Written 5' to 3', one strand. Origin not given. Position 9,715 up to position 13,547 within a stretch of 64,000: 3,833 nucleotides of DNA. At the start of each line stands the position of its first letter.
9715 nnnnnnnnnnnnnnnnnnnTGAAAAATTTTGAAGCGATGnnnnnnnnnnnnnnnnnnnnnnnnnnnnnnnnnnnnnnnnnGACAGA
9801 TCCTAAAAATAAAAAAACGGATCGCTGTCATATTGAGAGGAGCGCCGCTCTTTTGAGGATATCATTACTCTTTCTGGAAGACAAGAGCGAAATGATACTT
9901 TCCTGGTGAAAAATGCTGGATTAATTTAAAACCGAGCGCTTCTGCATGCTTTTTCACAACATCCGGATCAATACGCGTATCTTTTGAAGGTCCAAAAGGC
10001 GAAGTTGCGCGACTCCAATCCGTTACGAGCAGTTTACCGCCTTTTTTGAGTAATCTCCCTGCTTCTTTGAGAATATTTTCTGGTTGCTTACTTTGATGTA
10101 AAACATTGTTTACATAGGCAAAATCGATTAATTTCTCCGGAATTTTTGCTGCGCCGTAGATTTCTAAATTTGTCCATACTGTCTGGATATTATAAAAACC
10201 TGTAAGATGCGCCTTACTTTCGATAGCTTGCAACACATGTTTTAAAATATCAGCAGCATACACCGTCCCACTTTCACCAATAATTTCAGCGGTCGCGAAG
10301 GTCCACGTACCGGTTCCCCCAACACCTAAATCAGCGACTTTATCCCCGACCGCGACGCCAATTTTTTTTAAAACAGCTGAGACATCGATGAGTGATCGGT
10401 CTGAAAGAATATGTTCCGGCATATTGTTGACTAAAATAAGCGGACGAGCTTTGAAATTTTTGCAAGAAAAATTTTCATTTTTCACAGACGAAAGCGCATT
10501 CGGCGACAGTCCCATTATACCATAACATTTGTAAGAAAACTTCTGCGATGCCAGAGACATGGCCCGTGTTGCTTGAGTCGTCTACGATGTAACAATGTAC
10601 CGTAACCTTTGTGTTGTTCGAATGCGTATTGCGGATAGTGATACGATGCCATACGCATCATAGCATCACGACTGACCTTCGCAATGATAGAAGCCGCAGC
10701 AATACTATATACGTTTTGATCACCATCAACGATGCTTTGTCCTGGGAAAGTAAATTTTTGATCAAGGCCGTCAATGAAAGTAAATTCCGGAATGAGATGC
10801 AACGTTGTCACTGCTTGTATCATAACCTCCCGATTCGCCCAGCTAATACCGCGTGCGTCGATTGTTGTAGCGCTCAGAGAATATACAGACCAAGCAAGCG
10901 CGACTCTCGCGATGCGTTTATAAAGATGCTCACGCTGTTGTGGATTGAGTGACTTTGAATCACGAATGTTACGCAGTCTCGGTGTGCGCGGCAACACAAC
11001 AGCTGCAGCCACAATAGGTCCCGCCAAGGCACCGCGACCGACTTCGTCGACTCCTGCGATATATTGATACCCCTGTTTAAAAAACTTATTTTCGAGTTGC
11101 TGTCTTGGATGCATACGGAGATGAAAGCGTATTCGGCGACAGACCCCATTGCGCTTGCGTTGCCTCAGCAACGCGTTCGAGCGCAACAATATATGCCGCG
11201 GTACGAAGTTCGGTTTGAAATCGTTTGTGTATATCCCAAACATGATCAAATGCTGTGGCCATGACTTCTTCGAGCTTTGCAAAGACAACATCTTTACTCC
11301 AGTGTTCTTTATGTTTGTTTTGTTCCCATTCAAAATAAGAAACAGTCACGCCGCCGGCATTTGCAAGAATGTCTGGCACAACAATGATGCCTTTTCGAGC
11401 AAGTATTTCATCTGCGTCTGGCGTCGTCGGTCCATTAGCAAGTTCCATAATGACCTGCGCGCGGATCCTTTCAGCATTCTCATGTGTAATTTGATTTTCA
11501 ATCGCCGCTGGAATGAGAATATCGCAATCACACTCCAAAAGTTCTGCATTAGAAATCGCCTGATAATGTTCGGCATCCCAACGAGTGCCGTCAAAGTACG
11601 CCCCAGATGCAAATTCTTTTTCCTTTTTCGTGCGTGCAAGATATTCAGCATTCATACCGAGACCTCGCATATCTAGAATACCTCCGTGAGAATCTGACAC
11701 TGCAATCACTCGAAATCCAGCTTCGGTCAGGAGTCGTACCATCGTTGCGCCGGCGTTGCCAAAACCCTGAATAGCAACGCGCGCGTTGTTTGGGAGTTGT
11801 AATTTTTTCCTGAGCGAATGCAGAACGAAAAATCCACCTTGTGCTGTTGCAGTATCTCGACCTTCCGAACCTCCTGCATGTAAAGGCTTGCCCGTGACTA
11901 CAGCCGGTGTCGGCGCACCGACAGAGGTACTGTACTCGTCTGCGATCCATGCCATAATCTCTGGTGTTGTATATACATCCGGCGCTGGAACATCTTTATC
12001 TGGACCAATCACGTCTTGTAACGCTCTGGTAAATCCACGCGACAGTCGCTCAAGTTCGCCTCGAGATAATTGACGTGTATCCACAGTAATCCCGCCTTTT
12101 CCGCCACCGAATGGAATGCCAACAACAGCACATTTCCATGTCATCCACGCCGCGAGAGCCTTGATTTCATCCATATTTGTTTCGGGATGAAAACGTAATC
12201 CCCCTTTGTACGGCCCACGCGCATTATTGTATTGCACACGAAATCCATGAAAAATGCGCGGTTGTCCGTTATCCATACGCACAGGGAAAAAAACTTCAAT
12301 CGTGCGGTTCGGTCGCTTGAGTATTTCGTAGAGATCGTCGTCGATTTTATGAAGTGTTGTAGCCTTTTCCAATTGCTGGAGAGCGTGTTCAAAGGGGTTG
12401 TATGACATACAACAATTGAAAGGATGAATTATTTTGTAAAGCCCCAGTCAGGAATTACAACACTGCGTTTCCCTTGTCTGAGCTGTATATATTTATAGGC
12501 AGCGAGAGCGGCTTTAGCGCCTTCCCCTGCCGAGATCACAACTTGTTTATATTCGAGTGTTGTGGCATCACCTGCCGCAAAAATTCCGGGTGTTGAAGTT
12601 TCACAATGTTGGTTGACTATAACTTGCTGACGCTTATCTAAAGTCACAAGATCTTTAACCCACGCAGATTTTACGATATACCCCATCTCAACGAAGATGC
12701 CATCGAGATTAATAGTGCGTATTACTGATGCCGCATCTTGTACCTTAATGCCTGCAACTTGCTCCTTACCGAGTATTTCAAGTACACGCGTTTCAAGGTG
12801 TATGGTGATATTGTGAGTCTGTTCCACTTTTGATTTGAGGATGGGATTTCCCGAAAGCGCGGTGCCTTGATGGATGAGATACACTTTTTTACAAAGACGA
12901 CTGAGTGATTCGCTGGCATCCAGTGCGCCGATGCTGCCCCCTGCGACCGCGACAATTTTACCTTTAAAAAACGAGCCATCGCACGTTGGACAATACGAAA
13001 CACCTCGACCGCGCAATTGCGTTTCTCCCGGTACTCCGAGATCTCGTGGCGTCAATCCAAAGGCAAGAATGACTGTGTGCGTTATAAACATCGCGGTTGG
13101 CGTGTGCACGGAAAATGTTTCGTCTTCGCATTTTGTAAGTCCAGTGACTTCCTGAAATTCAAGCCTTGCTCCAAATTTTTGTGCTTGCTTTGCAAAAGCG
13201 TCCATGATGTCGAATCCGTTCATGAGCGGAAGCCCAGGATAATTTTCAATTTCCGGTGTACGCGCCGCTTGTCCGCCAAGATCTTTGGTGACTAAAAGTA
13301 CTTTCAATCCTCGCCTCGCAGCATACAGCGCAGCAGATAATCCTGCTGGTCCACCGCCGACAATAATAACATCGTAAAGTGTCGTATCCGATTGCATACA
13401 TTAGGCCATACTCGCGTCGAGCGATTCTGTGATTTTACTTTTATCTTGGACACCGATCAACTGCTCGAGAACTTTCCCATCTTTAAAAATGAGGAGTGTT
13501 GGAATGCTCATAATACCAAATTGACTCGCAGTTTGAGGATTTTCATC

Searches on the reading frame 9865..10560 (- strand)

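Call 40: search_protein_families(library=pfam, proteins=[window:9865-10560:-], max_evalue=0.00001)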
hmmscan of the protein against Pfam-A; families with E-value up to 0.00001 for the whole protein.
window:9865-10560:- (231 aa): 6 families
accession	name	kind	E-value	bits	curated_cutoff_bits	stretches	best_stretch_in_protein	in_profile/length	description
PF01209.24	Ubie_methyltran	-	1.2e-12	48.2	20.1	1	63-188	39-160/233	ubiE/COQ5 methyltransferase family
PF13847.12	Methyltransf_31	-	2.2e-10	40.8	27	1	72-183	4-113/145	Methyltransferase domain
PF08241.18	Methyltransf_11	-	1e-09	39.3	21.2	1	77-179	2-95/95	Methyltransferase domain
PF13649.12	Methyltransf_25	-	7.9e-08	33.3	27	1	75-175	1-97/97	Methyltransferase domain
PF08242.18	Methyltransf_12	-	2.1e-06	28.8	30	1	81-177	5-98/98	Methyltransferase domain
PF13489.12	Methyltransf_23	-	5e-06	26.8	27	1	99-185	46-122/164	Methyltransferase domain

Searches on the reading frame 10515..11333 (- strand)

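Call 40: search_protein_families(library=pfam, proteins=[window:10515-11333:-], max_evalue=0.00001)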
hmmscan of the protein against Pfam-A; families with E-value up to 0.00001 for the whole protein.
window:10515-11333:- (272 aa): 1 family
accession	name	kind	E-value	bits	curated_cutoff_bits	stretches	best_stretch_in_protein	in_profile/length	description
PF01351.25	RNase_HII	-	4.5e-32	112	25.8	1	93-268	1-198/199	Ribonuclease HII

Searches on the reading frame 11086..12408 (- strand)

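Call 41: search_protein_families(library=pfam, proteins=[window:11086-12408:-], max_evalue=0.00001)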
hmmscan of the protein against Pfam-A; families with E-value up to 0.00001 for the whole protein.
window:11086-12408:- (440 aa): 2 families
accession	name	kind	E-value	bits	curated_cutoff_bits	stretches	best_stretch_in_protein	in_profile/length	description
PF00208.27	ELFV_dehydrog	-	4.4e-74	249.6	23.4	1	179-420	1-240/241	Glutamate/Leucine/Phenylalanine/Valine dehydrogenase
PF02812.23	ELFV_dehydrog_N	-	5.4e-57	191.5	25.3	1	33-160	1-128/129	Glu/Leu/Phe/Val dehydrogenase, dimerisation domain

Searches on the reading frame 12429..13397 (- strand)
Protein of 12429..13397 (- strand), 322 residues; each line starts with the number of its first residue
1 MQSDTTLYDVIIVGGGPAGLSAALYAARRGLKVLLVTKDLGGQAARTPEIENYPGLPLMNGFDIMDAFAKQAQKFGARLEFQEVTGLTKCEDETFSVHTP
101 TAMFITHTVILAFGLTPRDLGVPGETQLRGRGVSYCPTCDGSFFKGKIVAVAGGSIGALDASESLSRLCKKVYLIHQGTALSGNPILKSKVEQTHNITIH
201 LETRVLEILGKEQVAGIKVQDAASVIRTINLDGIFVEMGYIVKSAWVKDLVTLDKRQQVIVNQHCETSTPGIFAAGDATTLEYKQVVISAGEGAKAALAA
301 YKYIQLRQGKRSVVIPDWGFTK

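Call 41: search_protein_families(library=pfam, proteins=[window:12429-13397:-], max_evalue=0.00001)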
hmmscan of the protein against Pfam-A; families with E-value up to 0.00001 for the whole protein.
window:12429-13397:- (322 aa): 11 families
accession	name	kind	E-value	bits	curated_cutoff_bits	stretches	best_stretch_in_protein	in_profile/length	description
PF07992.20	Pyr_redox_2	-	2.6e-37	129.3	26.1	1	8-293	1-291/291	Pyridine nucleotide-disulphide oxidoreductase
PF13738.12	Pyr_redox_3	-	8.6e-21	74.9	30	1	80-276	100-305/305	Pyridine nucleotide-disulphide oxidoreductase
PF01266.30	DAO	-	5.2e-12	46.4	27.9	1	9-44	1-37/353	FAD dependent oxidoreductase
PF00890.30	FAD_binding_2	-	2.2e-11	44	20.4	1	9-39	1-31/414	FAD binding domain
PF12831.13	FAD_oxidored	-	4.7e-11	43.1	27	1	9-46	1-40/416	FAD dependent oxidoreductase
PF00070.33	Pyr_redox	-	7.4e-11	42.9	22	1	149-220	2-80/82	Pyridine nucleotide-disulphide oxidoreductase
PF03486.20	HI0933_like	-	3.1e-08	33.8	50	0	9-38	2-31/244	HI0933-like protein Rossmann domain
PF01946.23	Thi4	-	6.9e-08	32.5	26.2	1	8-40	18-51/235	Thi4 family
PF13450.12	NAD_binding_8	-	7.2e-08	33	21.9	1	12-71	1-60/68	NAD(P)-binding Rossmann-like domain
PF01134.28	GIDA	-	2.6e-07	30.5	22.1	1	9-41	1-33/391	Glucose inhibited division protein A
PF01494.25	FAD_binding_3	-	6.2e-06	26.1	22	0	8-39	2-33/349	FAD binding domain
